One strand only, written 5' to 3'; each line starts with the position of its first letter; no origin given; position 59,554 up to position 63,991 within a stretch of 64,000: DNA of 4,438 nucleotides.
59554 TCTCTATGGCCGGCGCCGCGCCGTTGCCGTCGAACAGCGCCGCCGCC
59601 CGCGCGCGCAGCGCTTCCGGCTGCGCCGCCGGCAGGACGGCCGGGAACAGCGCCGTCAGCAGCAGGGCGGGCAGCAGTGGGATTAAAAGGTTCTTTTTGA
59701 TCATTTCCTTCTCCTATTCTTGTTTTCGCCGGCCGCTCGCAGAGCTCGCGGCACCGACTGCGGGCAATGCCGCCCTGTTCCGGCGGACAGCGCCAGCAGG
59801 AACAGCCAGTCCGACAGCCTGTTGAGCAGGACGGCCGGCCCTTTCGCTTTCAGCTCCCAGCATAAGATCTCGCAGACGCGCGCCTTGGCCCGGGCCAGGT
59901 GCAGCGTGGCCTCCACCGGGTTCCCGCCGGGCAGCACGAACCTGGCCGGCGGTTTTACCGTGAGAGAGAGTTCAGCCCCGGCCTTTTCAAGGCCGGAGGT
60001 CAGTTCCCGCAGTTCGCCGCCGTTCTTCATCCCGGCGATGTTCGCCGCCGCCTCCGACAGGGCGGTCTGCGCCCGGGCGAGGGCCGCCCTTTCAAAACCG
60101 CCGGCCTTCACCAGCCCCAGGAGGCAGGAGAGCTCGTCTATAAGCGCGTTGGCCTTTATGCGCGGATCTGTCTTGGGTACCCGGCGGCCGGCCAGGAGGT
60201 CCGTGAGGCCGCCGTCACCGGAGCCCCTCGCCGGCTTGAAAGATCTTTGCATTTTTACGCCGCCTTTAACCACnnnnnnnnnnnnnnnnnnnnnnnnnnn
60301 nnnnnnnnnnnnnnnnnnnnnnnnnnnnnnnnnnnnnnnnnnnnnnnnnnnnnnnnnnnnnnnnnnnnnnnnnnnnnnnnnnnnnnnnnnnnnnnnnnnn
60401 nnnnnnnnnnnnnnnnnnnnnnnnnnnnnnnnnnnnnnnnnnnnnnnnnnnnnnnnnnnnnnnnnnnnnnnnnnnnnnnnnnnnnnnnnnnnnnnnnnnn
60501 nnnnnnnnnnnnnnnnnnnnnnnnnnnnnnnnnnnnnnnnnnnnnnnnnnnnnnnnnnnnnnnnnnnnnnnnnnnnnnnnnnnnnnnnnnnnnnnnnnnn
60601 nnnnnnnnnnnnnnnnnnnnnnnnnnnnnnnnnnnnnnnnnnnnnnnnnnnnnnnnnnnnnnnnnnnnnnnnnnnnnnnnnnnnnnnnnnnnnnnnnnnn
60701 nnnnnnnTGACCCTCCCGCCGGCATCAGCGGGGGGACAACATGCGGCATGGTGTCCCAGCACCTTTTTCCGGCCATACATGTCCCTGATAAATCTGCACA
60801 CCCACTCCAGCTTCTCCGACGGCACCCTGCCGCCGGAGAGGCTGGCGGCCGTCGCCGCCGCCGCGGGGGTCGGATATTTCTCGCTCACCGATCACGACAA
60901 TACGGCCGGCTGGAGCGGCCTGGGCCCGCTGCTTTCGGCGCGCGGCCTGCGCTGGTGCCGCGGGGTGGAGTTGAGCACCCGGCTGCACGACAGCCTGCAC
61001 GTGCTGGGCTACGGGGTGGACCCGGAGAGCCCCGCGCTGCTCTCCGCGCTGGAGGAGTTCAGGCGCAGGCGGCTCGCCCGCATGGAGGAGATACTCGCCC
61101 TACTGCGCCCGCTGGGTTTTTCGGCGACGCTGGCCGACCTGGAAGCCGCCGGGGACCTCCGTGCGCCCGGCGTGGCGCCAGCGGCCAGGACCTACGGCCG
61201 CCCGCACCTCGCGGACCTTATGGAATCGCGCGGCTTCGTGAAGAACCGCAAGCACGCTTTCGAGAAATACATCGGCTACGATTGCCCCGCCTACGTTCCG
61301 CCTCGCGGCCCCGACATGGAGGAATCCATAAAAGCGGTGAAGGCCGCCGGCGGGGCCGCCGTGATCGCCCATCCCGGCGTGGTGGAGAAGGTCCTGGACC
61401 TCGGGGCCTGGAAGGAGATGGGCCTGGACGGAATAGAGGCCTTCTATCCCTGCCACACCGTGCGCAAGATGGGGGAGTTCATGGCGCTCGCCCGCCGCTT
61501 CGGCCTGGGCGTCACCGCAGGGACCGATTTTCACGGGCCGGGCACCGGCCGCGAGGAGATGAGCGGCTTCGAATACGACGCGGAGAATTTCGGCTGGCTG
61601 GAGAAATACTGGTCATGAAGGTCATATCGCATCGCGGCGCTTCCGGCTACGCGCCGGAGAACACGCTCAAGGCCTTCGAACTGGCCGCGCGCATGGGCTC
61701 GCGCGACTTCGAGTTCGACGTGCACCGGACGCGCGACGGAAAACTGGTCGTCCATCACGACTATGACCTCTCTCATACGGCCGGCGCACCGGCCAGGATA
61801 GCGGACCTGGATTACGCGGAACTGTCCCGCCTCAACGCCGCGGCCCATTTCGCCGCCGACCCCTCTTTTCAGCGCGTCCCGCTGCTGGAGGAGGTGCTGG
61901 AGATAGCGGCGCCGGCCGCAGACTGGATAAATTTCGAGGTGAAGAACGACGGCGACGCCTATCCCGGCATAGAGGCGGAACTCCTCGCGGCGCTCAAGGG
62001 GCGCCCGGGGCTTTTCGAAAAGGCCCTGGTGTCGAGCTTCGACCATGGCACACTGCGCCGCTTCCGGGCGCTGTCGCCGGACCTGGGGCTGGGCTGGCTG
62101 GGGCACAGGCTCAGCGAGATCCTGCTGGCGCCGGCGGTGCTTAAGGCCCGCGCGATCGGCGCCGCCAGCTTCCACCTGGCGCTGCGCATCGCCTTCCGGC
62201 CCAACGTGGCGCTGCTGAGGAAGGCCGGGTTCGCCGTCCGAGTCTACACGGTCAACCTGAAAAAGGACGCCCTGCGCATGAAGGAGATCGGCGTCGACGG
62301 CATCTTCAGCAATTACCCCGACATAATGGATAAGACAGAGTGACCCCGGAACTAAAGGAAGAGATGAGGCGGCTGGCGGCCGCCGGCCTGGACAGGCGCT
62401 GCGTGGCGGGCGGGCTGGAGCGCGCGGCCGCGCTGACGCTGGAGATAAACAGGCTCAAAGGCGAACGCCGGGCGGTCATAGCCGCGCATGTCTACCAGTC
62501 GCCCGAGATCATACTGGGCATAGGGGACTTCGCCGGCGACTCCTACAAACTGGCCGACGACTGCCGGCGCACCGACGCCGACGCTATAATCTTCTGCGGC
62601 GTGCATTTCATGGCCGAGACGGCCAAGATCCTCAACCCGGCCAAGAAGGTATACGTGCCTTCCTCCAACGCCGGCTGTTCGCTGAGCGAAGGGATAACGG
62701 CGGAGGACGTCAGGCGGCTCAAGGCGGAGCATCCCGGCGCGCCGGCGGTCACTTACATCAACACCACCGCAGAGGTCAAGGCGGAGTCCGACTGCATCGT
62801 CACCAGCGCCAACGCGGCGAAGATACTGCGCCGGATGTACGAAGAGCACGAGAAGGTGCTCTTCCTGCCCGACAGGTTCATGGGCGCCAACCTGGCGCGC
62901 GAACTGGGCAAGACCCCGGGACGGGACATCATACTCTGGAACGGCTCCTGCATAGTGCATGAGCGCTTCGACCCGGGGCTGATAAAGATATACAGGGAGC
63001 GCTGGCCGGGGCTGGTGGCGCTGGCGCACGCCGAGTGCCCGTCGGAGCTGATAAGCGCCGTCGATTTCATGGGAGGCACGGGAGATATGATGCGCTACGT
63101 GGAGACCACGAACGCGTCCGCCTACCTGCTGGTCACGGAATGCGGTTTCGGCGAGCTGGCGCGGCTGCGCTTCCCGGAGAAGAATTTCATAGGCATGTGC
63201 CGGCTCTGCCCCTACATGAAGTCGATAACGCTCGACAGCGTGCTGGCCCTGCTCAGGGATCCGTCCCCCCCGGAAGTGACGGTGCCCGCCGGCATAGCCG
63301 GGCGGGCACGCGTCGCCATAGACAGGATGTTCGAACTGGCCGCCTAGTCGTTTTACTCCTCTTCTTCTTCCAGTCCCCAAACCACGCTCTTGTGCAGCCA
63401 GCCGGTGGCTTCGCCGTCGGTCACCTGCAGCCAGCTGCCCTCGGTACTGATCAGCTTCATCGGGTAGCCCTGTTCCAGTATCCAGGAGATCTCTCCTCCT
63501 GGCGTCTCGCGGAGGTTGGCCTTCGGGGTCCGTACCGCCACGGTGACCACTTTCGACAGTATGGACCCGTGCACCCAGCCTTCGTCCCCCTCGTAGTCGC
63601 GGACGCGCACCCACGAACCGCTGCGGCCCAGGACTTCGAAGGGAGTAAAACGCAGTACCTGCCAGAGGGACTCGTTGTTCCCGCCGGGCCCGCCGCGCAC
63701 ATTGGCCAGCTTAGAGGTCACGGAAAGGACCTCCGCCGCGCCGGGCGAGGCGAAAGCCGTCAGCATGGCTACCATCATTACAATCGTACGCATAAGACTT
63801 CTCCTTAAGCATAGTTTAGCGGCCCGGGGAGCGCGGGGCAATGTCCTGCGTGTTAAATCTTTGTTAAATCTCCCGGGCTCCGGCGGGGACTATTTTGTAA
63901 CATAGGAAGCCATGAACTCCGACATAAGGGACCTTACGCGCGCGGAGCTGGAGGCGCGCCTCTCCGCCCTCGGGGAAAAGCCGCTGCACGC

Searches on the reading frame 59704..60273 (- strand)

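Call 95: search_protein_families(library=pfam, proteins=[window:59704-60273:-], max_evalue=0.00001)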
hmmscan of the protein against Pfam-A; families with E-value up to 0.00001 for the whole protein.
window:59704-60273:- (190 aa): 1 family
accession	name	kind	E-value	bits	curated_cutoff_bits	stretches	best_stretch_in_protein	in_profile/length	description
PF01923.23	Cob_adeno_trans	-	9.4e-29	101.1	24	1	18-162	5-169/171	Cobalamin adenosyltransferase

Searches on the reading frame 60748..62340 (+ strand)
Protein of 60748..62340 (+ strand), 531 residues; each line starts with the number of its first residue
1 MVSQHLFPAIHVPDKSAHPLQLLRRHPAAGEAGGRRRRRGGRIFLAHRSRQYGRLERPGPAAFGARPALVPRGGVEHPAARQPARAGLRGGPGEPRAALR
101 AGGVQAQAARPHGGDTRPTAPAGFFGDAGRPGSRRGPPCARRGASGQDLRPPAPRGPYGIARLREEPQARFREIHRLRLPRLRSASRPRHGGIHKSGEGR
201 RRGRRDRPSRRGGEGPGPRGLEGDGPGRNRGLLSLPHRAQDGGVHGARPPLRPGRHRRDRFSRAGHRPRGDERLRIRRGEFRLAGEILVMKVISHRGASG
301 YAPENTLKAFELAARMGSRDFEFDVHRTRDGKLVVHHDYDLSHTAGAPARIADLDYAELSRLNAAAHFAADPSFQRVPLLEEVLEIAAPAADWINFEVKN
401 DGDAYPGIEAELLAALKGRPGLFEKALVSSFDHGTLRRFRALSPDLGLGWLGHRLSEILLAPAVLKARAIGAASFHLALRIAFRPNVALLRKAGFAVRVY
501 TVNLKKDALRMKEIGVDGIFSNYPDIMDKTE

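Call 95: search_protein_families(library=pfam, proteins=[window:60748-62340:+], max_evalue=0.00001)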
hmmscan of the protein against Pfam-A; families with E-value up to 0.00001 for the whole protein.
window:60748-62340:+ (531 aa): 1 family
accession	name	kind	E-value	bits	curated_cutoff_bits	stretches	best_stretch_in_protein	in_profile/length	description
PF03009.23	GDPD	-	8.9e-40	137.8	23.6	1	295-525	1-243/244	Glycerophosphoryl diester phosphodiesterase family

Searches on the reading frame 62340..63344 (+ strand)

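Call 95: search_protein_families(library=pfam, proteins=[window:62340-63344:+], max_evalue=0.00001)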
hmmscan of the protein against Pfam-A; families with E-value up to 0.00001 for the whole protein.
window:62340-63344:+ (335 aa): 1 family
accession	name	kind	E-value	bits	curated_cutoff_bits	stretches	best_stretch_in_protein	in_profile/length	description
PF02445.21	NadA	-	6.6e-97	324.6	27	1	35-332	2-295/295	Quinolinate synthetase A protein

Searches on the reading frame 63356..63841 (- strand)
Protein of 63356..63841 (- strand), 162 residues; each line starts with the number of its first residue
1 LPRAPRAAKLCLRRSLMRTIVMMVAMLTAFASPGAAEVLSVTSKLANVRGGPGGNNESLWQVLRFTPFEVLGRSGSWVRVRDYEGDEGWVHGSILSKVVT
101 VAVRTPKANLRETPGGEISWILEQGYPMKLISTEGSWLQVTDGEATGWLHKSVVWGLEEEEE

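Call 95: search_protein_families(library=pfam, proteins=[window:63356-63841:-], max_evalue=0.00001)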
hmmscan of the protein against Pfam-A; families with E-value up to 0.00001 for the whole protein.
window:63356-63841:- (162 aa): 2 families
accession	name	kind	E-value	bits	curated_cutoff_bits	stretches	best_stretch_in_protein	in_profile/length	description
PF06347.19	SH3_4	-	2.9e-20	72.2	24.1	2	44-96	3-55/56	Bacterial SH3 domain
PF08239.17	SH3_3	-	2.4e-17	63.3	27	1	46-94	3-52/54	Bacterial SH3 domain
